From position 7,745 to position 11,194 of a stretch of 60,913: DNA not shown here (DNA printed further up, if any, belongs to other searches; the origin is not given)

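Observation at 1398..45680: Four paralogues (five domain copies) of an uncharacterised exported protein family scattered through the island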

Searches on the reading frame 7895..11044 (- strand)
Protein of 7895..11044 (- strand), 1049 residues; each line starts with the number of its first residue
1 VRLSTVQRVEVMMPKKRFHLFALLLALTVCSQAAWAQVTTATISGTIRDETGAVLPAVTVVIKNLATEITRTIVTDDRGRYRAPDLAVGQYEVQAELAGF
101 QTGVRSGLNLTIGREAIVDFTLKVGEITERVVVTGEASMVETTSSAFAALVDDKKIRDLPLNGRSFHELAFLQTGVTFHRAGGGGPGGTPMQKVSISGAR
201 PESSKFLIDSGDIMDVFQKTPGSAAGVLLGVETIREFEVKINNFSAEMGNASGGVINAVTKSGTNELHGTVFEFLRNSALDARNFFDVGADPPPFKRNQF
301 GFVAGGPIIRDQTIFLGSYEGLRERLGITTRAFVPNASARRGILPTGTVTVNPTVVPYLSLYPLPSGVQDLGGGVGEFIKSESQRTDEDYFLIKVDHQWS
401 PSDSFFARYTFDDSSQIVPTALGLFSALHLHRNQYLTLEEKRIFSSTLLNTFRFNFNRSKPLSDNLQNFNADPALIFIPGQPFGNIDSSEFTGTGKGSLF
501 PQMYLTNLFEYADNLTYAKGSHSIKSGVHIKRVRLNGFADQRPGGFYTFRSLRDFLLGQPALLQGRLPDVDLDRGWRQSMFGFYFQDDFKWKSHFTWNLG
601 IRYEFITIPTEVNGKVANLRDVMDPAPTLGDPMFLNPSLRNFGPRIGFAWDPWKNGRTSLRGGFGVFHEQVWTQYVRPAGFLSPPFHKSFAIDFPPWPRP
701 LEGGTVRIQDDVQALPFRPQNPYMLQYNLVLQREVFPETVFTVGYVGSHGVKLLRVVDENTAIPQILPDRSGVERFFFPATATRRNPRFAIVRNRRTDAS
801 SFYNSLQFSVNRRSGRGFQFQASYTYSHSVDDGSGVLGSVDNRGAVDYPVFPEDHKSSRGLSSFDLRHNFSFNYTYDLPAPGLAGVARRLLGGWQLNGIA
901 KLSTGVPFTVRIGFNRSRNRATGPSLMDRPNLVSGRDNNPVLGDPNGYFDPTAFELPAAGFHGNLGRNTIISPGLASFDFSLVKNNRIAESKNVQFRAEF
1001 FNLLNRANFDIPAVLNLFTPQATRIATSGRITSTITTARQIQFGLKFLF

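Call 16: search_protein_families(library=pfam, proteins=[window:7895-11044:-], max_evalue=0.001)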
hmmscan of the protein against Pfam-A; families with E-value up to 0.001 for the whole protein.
window:7895-11044:- (1049 aa): 5 families
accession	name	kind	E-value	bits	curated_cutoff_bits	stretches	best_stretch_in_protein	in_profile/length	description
PF25183.1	OMP_b-brl_4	-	4.5e-181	604.7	30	1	259-1042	1-838/838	Outer membrane beta barrel domain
PF13620.12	CarboxypepD_reg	-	3.9e-20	72.4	32.3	1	42-123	1-82/82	Carboxypeptidase regulatory-like domain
PF13715.12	CarbopepD_reg_2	-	9.5e-06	26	32.2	1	43-105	1-60/88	CarboxypepD_reg-like domain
PF00593.30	TonB_dep_Rec_b-barrel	-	3.6e-05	24.2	27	1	437-665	66-238/436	TonB dependent receptor-like, beta-barrel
PF17210.9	SdrD_B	-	0.00059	20.5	29.7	0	48-96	17-65/112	SdrD B-like domain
